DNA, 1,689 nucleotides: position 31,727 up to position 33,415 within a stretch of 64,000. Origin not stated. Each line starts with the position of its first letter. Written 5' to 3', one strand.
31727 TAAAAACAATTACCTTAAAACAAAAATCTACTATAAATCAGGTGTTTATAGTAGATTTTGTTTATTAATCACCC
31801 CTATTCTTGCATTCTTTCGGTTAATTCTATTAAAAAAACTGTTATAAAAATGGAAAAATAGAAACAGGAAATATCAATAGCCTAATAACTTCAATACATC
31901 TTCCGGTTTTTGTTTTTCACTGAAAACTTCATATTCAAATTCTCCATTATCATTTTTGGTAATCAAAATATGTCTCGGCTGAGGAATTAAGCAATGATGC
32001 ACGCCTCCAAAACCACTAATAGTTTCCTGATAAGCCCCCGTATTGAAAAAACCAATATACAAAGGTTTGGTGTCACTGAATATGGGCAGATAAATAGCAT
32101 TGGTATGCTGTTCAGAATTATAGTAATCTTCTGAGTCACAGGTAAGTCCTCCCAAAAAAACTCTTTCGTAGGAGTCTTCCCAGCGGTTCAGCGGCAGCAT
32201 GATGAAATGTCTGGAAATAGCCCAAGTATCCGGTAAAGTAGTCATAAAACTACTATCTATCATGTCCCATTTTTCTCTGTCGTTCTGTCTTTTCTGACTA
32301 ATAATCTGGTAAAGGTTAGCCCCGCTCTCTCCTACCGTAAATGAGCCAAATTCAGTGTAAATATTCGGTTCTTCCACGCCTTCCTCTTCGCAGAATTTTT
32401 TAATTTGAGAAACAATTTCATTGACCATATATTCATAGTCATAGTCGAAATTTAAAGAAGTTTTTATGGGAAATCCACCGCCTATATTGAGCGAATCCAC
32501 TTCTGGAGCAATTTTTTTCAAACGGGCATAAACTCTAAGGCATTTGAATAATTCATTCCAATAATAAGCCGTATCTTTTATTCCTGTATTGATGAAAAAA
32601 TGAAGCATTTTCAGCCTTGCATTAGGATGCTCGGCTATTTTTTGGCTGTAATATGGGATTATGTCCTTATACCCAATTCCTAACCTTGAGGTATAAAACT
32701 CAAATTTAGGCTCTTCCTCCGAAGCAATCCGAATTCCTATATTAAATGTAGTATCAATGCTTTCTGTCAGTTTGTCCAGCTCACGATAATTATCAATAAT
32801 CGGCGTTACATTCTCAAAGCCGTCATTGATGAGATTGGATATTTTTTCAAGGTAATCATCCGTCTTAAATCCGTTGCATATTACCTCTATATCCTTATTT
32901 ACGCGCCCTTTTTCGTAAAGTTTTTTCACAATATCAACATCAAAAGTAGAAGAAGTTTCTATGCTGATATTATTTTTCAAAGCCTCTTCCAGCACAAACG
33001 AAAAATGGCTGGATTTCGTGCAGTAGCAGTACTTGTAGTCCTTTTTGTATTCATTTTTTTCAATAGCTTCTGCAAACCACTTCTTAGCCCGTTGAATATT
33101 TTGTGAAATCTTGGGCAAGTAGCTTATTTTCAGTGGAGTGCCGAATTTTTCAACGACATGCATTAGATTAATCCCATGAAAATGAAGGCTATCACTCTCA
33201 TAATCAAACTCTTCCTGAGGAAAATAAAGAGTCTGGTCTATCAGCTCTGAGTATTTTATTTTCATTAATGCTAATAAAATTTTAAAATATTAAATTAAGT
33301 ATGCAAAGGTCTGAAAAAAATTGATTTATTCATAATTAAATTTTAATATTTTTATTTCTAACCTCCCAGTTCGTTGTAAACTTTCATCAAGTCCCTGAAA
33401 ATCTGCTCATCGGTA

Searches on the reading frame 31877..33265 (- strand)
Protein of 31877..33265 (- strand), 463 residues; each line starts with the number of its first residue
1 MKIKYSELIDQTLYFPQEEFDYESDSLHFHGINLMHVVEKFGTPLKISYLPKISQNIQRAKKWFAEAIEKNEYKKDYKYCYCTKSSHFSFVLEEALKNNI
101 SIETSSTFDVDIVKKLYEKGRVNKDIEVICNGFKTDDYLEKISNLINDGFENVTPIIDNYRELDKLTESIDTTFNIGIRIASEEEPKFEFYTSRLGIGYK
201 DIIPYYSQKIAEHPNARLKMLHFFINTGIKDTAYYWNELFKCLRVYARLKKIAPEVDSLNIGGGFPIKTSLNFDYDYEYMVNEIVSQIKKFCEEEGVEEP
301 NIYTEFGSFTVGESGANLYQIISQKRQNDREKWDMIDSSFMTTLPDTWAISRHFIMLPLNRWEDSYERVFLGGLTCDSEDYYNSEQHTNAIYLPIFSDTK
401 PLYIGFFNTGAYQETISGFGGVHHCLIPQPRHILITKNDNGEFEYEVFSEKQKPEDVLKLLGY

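Call 79: search_protein_families(library=padloc, max_evalue=1e-10, proteins=[window:31877-33265:-])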
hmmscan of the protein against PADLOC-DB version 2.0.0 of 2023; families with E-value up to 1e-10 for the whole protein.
window:31877-33265:- (463 aa): 0 families

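Call 82: search_protein_families(library=pfam, max_evalue=0.001, proteins=[window:31877-33265:-])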
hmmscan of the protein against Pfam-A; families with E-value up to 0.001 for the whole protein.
window:31877-33265:- (463 aa): 1 family
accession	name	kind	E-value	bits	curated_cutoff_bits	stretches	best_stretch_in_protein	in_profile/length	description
PF02784.22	Orn_Arg_deC_N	-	2.1e-14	53.9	23.4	1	69-311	16-246/247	Pyridoxal-dependent decarboxylase, pyridoxal binding domain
